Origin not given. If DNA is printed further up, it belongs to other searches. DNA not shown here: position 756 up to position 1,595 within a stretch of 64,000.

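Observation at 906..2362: Unknown 180-aa Cys/His protein translationally coupled to an Mrr-family nuclease: candidate two-gene defence module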

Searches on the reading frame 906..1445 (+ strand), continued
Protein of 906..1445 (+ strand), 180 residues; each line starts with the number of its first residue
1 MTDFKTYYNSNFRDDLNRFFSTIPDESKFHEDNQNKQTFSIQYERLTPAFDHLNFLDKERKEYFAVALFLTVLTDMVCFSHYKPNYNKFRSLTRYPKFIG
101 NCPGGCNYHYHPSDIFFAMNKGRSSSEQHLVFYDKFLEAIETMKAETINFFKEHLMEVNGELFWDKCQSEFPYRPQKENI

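Call 48: search_protein_representatives(alignment_id=A1)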
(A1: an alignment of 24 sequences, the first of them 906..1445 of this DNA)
Query: 24 sequences, 179 profile positions. Proteins with E-value up to 0.001 (for the whole library): 255; up to 1e-10: 121; up to 1e-30: 40. The best 150 are listed.
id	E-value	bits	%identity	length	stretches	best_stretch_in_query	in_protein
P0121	4.2e-65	235.5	-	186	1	1-176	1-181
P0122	1.2e-63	230.8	-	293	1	1-175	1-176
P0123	1.0e-60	221.2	-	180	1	1-175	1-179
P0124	4.5e-60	219.1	-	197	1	3-177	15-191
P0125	7.2e-60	218.4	-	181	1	1-178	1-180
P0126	2.9e-58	213.2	-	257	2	3-142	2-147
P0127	9.4e-56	205.0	-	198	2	36-169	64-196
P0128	9.5e-54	198.5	-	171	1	3-173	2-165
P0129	1.3e-52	194.8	-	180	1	3-174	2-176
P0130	5.8e-52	192.7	-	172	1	1-173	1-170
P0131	1.3e-50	188.3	-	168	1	1-171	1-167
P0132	2.4e-47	177.6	-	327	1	2-175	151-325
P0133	3.4e-45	170.6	-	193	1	2-161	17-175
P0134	3.4e-45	170.6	-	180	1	3-171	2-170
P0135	3.0e-43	164.3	-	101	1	73-173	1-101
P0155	2.6e-31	125.4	-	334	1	3-177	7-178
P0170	1.2e-28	116.8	-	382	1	4-174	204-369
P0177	4.6e-27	111.6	-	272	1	3-171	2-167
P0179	9.1e-27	110.6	-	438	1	3-171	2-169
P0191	2.3e-23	99.5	-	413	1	4-171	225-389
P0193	5.5e-23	98.3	-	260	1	4-173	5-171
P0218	2.1e-16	76.9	-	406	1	38-171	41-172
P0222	1.6e-14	70.7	-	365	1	3-121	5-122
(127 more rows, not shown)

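Call 49: search_protein_families(library=pfam, proteins=[P0122, P0132, P0155, P0170, P0179, P0191, P0218, P0222, P0177, P0193], max_evalue=0.01)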
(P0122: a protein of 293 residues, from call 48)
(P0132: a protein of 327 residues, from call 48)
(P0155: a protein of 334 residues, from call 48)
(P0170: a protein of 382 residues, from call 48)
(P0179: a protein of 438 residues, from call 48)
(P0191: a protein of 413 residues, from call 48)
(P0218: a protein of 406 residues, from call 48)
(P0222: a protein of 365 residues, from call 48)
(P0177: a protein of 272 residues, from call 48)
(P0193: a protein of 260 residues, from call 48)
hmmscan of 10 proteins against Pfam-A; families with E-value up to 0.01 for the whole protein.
P0122 (293 aa): 0 families

P0132 (327 aa): 1 family
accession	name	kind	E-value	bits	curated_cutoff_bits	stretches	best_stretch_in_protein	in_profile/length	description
PF11697.13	DUF3293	-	8.2e-15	55.6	25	1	47-118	1-73/73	Protein of unknown function (DUF3293)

P0155 (334 aa): 0 families

P0170 (382 aa): 0 families

P0179 (438 aa): 1 family
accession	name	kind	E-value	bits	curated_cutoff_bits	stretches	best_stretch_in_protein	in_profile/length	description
PF01636.29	APH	-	4.2e-25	89.3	23.2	1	206-419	14-230/239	Phosphotransferase enzyme family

P0191 (413 aa): 0 families

P0218 (406 aa): 1 family
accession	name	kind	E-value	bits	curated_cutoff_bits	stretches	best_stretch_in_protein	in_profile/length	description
PF14088.11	DUF4268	-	0.0077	16.7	27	0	303-390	62-135/140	Domain of unknown function (DUF4268)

P0222 (365 aa): 0 families

P0177 (272 aa): 0 families

P0193 (260 aa): 0 families

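Call 51: search_protein_families(library=padloc, proteins=[L004:5476-6120:+, L008:680-1279:+, L044:5599-6288:+, L021:5548-6192:+, L015:5623-6885:+, L011:5744-6364:+, L017:5710-6249:+, L040:4441-5247:+, L032:5582-6910:+, L034:5001-5576:+], max_evalue=0.01)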
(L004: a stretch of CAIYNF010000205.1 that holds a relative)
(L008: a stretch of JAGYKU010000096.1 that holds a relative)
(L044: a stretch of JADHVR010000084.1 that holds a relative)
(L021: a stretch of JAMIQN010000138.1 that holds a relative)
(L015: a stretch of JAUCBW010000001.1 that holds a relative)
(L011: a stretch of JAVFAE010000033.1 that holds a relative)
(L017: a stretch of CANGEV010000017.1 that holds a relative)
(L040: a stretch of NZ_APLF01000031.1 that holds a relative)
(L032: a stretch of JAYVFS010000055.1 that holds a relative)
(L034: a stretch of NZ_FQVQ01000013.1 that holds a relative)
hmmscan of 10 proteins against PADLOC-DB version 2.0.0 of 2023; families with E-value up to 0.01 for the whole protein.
L004:5476-6120:+ (215 aa): 0 families

L008:680-1279:+ (200 aa): 0 families

L044:5599-6288:+ (230 aa): 0 families

L021:5548-6192:+ (215 aa): 2 families
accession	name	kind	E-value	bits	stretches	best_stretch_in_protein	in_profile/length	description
PDLC04133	mad1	-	0.00014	20.1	0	118-152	8-40/60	mads_1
PDLC01268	CasR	-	0.0041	15.1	0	108-143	130-165/179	"CAS-I,CAS-II,CAS-III,CAS-IV,CAS-V,CAS-VI; associated_signaling"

L015:5623-6885:+ (421 aa): 0 families

L011:5744-6364:+ (207 aa): 0 families

L017:5710-6249:+ (180 aa): 0 families

L040:4441-5247:+ (269 aa): 0 families

L032:5582-6910:+ (443 aa): 8 families
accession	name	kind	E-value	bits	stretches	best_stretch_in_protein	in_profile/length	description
PDLC01170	TPR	-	5.4e-102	339.8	1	2-440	2-366/368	TPR repeats containing protein fused to cold shock-like domain (OB-fold)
PDLC04483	PDC-M16B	-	1.9e-08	31.4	1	198-337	156-292/537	-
PDLC04482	PDC-M16B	-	7.8e-08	29.4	1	224-339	182-297/555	-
PDLC04481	PDC-M16B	-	3.1e-07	27.5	1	48-338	7-295/471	-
PDLC04480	PDC-M16B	-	5.6e-07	26.6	1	240-428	204-392/472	-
PDLC04477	PDC-M16B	-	4.9e-06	23.4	1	44-337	41-330/501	-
PDLC02916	CSD_V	-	5e-06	24.3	1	375-423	4-51/64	-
PDLC04488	PDC-M16B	-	0.00021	18.1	1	218-336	257-375/634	-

L034:5001-5576:+ (192 aa): 0 families

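Call 58: find_encoding_contigs(protein=P0049, flank=6000, max_places=10)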
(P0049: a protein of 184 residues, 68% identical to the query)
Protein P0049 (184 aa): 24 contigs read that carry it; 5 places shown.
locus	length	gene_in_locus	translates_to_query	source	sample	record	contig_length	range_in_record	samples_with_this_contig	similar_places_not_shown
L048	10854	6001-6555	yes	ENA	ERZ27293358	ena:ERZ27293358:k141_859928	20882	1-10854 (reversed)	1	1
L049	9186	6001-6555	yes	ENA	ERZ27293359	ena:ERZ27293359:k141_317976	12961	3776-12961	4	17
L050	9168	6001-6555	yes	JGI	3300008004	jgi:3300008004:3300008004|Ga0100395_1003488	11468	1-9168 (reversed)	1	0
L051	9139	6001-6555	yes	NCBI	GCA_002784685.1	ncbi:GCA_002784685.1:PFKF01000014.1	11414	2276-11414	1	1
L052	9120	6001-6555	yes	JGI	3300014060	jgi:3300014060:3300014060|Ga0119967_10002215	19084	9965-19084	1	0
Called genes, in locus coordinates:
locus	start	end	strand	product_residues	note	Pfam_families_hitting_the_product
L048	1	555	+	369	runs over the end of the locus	-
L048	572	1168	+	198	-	-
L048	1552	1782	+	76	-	-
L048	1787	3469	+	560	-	-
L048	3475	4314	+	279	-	-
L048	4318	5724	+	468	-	PF19866:DUF6339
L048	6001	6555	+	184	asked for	-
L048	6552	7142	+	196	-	-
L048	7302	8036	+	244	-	-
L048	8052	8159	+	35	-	-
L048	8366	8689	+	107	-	-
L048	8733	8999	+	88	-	-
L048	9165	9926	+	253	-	PF06271:RDD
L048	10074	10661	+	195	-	-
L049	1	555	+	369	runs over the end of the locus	-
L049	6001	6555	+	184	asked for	-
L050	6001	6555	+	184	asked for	-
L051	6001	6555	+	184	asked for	-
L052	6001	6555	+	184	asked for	-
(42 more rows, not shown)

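Call 64: find_related_loci(query=L004:3730-4863:+, collection=genome_contigs, flank=8000)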
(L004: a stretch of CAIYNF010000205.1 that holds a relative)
Query L004:3730-4863:+ (378 aa) in genome_contigs; peptide patterns used: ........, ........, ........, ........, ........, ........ (x = any residue, [..] = any of these).
600 stretches matched a pattern (row limit reached: there are more); 235 encode a relative of the query (tblastn E <= 1e-3); the best 80 are kept; 80 distinct loci.
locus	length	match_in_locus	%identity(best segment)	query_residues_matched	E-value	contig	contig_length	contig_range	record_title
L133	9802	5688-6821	100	1-378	0e+0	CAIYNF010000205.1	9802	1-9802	MAG: uncultured Bacteroidetes bacterium isolate Ja_bin-4299 genome assembly, contig: bin-4299:205/209, whole genome shot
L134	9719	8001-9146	65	1-378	6e-160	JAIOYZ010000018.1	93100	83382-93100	MAG: Bacteroidia bacterium isolate Tobar12.5m-G26 Tobar12-5m-20mill-C69, whole genome shotgun sequence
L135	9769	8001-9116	64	1-378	7e-155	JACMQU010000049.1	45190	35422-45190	MAG: Bacteroidia bacterium isolate LF-bin-458 FL-bin-458-contig-k141_707521, whole genome shotgun sequence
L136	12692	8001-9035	61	1-378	6e-148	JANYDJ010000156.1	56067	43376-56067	MAG: Flavobacteriaceae bacterium isolate 336R_metabinner_54 336R_k141_2408893, whole genome shotgun sequence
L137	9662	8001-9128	60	1-378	4e-147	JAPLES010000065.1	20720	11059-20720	MAG: Bacteroidetes bacterium isolate LacPavin_0818_WC40_MAG_40_11 LacPavin_0818_WC40_scaffold_946550, whole genome shotg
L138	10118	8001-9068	63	1-378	2e-146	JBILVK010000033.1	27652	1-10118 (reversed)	MAG: Bacteroidia bacterium isolate ME2018-08-14_3300043803_group8_bin7 Rohwer_bin1044_scaffold_1668_c1, whole genome sho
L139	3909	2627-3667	59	1-378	3e-148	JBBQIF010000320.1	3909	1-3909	MAG: Bacteroidia bacterium isolate Co_metawrap_831 Cmw_831_k141_15734327_length_3909_cov_6.0000, whole genome shotgun se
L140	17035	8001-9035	59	1-378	2e-143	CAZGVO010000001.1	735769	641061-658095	MAG TPA_asm: uncultured Bifidobacterium sp. isolate binchicken_co328_134 genome assembly, contig: NODE_1_length_735769_c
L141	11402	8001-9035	59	1-378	3e-143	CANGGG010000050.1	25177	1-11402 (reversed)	MAG: Bacteroidetes bacterium isolate Jr-23apr18-60 genome assembly, contig: Jr-23apr18-C944, whole genome shotgun sequen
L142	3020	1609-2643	58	1-378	9e-150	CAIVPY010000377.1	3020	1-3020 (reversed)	MAG: uncultured Bacteroidetes bacterium isolate Ja_bin-5116 genome assembly, contig: bin-5116:377/656, whole genome shot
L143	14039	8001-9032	60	1-378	1e-140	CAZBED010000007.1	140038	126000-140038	MAG TPA_asm: uncultured Chitinophagales bacterium isolate SRP173033_co2_44 genome assembly, contig: NODE_38_length_14003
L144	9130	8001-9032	59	1-378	5e-140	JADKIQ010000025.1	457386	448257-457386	MAG: Sphingobacteriales bacterium isolate Skiv_18-Q3-R9-52_MAXAC.081 tig01148613-10-4569230, whole genome shotgun sequen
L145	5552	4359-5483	59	2-378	9e-141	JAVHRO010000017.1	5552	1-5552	MAG: Vicingus sp. isolate WB02no2_33_17 NODE_13028_length_5552_cov_9.998908, whole genome shotgun sequence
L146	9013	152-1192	59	1-378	8e-140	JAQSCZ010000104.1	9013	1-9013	MAG: bacterium isolate U-2019 MAG006 NODE_601_length_9013_cov_8.326859, whole genome shotgun sequence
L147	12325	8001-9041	59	1-378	3e-139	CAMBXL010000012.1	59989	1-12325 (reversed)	MAG: Chitinophaga pinensis isolate GE-03apr19-118 genome assembly, contig: GE-03apr19-C327, whole genome shotgun sequenc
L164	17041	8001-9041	57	1-378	2e-134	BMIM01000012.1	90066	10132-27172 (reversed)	Flavobacterium lutivivi CGMCC 1.15347 DNA, sequence12, whole genome shotgun sequence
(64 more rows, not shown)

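Call 72: search_solved_structures(query=A7, max_evalue=1e-15, show_alignments=4)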
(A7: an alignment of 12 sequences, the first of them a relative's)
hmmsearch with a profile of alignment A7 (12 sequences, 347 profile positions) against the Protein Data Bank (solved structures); distinct sequences matched with E-value up to 1e-15: 8.
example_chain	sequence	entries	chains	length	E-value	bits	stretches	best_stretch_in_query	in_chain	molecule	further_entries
4a8e_A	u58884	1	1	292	3.5e-56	194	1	71-339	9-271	PROBABLE TYROSINE RECOMBINASE XERC-LIKE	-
5hxy_A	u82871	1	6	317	5.5e-53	183.5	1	67-337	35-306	Tyrosine recombinase XerA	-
2a3v_A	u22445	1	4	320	6.4e-47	163.5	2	76-249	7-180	site-specific recombinase IntI4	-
1a0p_A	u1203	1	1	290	2.4e-38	135.3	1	74-340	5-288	SITE-SPECIFIC RECOMBINASE XERD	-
9i5v_14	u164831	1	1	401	5.3e-32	114.5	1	70-340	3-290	Ribosome-associated translation inhibitor RaiA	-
5dcf_A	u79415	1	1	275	3.5e-31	111.8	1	183-341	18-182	Tyrosine recombinase XerD,DNA translocase FtsK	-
5vfz_A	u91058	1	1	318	4.3e-22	81.9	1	157-333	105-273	Gp33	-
5jjv_A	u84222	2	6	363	1.2e-16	64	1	168-342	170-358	Tyrosine recombinase XerH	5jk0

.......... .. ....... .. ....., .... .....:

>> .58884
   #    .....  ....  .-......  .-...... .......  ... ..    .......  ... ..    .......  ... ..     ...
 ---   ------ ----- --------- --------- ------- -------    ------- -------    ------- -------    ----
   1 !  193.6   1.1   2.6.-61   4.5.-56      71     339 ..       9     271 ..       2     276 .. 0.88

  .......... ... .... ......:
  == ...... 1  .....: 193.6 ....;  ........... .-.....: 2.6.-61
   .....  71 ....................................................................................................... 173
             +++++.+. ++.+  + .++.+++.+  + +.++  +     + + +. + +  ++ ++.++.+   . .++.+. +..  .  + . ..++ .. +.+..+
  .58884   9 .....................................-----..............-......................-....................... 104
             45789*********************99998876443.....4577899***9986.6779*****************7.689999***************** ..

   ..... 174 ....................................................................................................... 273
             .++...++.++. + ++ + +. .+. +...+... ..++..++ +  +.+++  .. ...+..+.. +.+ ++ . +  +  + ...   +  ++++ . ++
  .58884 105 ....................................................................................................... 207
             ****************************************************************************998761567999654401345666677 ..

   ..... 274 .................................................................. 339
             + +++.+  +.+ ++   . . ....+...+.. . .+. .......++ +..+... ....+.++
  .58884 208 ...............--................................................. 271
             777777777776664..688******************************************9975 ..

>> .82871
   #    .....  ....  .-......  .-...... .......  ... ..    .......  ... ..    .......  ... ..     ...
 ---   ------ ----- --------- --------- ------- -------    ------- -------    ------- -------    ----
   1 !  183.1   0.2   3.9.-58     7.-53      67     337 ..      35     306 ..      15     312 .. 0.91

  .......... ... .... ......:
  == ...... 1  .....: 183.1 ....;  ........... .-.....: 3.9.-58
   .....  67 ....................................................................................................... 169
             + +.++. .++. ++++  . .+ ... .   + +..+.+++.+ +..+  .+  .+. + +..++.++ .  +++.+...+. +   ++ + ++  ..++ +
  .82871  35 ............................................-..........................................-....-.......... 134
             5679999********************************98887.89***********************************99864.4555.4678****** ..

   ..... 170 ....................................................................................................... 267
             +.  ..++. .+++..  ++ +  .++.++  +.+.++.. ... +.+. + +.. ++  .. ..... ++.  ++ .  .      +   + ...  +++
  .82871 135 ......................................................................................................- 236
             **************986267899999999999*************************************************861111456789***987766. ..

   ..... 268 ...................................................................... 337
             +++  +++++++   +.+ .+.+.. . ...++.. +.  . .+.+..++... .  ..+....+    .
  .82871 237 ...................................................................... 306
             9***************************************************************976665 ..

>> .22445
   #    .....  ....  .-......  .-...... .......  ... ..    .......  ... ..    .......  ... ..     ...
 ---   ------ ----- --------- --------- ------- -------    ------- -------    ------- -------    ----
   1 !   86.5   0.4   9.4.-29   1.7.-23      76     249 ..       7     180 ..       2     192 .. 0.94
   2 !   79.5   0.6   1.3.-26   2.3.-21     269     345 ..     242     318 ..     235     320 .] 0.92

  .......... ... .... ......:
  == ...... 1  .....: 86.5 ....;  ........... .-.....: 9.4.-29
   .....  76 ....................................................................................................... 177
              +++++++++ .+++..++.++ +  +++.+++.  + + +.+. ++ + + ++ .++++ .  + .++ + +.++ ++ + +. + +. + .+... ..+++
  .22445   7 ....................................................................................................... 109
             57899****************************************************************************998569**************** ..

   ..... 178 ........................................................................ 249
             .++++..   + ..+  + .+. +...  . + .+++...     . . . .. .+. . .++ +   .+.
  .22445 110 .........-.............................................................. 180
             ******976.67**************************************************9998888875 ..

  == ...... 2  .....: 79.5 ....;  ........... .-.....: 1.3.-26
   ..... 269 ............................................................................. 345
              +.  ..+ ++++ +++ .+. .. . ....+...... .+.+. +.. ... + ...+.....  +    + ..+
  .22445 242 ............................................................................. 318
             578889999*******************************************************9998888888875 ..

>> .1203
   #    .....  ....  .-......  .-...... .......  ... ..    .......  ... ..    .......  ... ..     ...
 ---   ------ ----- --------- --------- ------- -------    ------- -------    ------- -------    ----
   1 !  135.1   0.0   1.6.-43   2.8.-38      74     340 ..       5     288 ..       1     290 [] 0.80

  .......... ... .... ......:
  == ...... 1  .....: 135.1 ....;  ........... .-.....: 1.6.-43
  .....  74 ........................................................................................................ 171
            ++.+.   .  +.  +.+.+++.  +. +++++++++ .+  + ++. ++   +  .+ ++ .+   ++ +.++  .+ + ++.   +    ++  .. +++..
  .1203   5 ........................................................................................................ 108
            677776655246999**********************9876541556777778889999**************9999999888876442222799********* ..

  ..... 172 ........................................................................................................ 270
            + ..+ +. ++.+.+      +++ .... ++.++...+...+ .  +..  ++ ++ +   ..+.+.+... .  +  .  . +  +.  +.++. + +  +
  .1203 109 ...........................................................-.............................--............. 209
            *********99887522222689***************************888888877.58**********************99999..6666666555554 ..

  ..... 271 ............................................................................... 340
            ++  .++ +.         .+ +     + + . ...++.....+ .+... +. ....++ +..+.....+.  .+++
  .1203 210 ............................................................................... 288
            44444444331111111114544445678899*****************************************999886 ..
